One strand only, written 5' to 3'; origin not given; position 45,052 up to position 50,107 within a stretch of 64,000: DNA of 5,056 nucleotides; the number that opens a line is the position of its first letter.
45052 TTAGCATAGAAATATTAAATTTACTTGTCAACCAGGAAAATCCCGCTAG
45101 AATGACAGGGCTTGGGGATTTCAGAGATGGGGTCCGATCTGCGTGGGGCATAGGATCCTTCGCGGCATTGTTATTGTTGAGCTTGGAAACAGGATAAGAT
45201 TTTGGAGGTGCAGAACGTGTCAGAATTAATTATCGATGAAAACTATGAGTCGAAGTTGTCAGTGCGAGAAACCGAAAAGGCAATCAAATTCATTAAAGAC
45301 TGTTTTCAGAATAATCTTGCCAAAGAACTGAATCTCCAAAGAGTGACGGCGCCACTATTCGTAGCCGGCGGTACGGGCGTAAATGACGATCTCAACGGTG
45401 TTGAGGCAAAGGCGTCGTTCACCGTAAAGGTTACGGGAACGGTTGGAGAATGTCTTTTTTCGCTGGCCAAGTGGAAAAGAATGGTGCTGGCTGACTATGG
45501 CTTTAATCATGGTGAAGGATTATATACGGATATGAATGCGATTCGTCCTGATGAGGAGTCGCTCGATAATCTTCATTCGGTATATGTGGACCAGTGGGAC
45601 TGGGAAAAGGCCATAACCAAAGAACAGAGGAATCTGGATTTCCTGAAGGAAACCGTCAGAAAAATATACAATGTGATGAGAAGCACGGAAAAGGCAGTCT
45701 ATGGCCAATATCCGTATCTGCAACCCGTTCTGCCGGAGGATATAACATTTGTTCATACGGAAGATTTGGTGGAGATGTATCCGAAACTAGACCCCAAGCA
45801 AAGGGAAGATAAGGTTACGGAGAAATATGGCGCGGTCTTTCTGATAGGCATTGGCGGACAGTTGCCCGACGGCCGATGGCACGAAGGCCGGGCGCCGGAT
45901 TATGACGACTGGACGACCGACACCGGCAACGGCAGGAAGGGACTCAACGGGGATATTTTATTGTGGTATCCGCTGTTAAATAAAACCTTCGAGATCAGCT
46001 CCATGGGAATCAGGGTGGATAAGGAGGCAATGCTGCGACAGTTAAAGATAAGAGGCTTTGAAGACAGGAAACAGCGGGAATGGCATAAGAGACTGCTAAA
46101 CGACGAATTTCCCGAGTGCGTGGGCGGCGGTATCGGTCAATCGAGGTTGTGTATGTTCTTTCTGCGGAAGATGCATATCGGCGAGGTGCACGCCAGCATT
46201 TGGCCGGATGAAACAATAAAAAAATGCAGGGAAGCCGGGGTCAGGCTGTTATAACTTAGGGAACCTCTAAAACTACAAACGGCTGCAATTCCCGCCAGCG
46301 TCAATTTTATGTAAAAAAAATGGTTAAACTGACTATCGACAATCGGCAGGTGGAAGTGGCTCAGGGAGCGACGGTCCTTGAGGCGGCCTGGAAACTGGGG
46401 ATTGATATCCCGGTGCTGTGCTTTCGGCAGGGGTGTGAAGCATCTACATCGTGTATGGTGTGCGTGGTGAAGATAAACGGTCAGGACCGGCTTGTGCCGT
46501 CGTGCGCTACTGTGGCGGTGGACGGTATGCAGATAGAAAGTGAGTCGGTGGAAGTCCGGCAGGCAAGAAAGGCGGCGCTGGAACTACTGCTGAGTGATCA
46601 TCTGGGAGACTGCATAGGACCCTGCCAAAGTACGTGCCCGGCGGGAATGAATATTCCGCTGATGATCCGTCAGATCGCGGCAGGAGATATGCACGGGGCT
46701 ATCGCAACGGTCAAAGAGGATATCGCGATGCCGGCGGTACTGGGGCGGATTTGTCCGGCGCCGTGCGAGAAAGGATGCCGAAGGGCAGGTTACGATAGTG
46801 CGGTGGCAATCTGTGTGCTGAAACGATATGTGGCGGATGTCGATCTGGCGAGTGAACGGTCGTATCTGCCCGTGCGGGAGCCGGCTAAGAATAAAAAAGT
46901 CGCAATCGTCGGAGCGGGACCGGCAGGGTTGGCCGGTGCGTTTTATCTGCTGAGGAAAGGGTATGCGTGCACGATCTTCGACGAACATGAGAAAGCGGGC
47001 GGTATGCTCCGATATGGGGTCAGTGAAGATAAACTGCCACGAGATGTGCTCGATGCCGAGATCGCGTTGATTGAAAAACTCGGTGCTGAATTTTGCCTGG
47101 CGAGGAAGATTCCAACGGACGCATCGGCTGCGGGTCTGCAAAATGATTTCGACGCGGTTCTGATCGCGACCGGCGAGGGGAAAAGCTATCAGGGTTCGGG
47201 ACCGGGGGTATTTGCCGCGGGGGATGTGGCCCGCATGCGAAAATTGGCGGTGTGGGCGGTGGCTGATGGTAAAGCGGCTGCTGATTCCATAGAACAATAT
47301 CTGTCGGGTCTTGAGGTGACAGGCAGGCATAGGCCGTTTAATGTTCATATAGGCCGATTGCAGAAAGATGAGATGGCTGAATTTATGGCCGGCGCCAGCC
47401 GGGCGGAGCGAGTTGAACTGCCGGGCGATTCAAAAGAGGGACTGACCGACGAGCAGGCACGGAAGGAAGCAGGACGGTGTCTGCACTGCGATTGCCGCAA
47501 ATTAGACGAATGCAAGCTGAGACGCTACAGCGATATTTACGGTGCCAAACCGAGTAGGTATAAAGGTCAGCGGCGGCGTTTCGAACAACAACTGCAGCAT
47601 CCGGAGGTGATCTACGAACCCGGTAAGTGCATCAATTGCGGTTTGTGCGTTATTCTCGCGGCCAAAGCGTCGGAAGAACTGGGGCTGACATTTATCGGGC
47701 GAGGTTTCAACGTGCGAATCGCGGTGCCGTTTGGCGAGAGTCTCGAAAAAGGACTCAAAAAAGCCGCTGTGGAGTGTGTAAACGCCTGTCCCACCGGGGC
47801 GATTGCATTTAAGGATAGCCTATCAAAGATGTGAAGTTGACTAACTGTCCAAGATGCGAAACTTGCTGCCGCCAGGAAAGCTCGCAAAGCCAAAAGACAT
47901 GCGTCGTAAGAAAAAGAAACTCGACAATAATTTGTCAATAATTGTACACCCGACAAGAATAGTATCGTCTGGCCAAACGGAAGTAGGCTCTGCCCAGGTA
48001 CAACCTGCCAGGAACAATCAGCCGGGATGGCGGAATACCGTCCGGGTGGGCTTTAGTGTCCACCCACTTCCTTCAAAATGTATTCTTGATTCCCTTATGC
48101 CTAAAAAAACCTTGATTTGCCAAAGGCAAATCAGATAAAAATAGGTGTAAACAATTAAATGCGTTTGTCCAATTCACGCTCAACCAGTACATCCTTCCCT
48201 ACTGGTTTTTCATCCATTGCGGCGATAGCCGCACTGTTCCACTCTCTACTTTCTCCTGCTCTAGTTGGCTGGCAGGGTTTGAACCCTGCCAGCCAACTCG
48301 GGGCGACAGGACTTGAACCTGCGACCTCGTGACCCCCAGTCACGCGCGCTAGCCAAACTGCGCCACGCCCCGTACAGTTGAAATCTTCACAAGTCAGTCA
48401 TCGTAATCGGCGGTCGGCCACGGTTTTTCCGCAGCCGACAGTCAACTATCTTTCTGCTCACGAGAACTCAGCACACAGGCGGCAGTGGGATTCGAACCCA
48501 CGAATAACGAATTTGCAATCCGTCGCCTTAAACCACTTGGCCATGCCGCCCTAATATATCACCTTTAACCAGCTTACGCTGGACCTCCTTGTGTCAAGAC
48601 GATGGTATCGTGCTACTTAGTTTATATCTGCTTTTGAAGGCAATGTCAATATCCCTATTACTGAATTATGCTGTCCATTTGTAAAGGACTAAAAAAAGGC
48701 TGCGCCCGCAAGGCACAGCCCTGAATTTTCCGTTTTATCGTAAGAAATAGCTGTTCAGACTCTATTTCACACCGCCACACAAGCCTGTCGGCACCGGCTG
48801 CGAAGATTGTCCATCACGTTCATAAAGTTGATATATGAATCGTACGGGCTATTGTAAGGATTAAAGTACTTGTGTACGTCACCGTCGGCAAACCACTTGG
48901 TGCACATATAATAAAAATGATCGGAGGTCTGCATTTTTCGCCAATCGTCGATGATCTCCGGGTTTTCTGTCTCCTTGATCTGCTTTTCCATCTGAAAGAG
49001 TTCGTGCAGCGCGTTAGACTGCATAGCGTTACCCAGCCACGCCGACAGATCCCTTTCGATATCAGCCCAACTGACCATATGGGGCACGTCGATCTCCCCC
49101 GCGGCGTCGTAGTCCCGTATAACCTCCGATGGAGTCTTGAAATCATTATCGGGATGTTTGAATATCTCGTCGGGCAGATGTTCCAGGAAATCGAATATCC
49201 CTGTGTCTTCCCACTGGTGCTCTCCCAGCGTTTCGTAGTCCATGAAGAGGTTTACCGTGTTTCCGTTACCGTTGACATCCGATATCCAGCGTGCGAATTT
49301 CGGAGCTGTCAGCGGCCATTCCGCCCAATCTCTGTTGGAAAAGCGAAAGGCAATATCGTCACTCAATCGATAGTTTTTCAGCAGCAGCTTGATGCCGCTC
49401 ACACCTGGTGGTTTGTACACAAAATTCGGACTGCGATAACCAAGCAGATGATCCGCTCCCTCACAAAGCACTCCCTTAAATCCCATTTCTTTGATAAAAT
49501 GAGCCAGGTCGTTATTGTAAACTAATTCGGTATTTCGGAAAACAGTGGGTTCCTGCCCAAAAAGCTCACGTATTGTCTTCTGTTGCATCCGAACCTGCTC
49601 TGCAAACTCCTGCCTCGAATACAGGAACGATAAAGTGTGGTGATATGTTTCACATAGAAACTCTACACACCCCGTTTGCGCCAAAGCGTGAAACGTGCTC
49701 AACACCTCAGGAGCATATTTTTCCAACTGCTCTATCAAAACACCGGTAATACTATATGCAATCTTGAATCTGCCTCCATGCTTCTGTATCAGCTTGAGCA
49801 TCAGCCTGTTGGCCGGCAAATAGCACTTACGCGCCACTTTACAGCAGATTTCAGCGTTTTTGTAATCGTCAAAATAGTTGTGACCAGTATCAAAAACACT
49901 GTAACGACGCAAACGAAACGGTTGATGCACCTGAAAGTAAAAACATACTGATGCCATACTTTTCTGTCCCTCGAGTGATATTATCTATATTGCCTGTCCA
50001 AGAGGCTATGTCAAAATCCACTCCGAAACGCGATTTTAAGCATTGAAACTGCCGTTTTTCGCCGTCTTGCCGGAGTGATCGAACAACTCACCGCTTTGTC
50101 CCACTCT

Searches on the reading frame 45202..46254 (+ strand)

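Call 53: search_protein_families(library=pfam, proteins=[window:45202-46254:+], max_evalue=0.001)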
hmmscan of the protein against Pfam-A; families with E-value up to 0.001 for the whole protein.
window:45202-46254:+ (350 aa): 2 families
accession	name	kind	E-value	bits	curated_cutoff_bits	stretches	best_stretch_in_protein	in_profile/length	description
PF03590.20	AsnA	-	2.2e-101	338.9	27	1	25-260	1-227/228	Aspartate-ammonia ligase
PF00152.25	tRNA-synt_2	-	0.00022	20.8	25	1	248-330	216-302/308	tRNA synthetases class II (D, K and N)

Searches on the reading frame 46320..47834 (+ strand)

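Call 53: search_protein_families(library=pfam, proteins=[window:46320-47834:+], max_evalue=0.001)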
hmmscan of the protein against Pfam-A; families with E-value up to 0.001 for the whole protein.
window:46320-47834:+ (504 aa): 7 families
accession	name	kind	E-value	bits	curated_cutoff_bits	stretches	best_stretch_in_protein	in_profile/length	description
PF14691.11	Fer4_20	-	1.3e-17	64.1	25.8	1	100-177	30-110/113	Dihydroprymidine dehydrogenase domain II, 4Fe-4S cluster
PF13510.11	Fer2_4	-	2.4e-17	63.2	22.8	1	1-75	3-80/82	2Fe-2S iron-sulfur cluster binding domain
PF07992.20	Pyr_redox_2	-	4.8e-08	33.2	26.1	1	192-285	1-108/291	Pyridine nucleotide-disulphide oxidoreductase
PF13450.12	NAD_binding_8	-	3e-07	31.1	21.9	1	196-233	1-38/68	NAD(P)-binding Rossmann-like domain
PF01494.25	FAD_binding_3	-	0.00017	21.4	22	1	193-226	3-36/349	FAD binding domain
PF22117.2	Fer4_Nqo3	-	0.00026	21.5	27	1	433-495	7-66/67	NADH-quinone oxidoreductase subunit 3, ferredoxin-like domain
PF01266.30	DAO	-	0.00036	20.6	27.9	0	193-234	1-50/353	FAD dependent oxidoreductase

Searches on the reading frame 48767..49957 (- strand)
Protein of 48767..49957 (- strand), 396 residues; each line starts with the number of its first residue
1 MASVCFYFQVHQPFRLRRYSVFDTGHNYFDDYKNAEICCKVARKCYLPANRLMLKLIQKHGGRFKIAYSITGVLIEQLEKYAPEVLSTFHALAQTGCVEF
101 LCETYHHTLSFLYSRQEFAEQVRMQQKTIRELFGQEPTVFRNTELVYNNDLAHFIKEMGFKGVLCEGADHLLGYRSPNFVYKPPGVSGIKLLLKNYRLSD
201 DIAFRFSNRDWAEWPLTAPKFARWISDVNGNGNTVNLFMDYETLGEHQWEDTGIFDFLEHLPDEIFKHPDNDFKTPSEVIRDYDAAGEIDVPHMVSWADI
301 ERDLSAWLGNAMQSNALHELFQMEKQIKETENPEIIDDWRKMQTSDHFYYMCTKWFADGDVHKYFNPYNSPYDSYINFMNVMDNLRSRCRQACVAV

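Call 74: search_protein_families(library=pfam, proteins=[window:48767-49957:-], max_evalue=0.0001)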
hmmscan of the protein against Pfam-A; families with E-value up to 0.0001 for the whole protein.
window:48767-49957:- (396 aa): 2 families
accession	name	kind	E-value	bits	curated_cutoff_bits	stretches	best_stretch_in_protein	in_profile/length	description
PF03065.20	Glyco_hydro_57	-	1.1e-76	258.4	21.2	1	6-292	2-291/291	Glycosyl hydrolase family 57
PF01522.26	Polysacc_deac_1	-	4.9e-07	30.2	23.1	1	86-162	48-123/124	Polysaccharide deacetylase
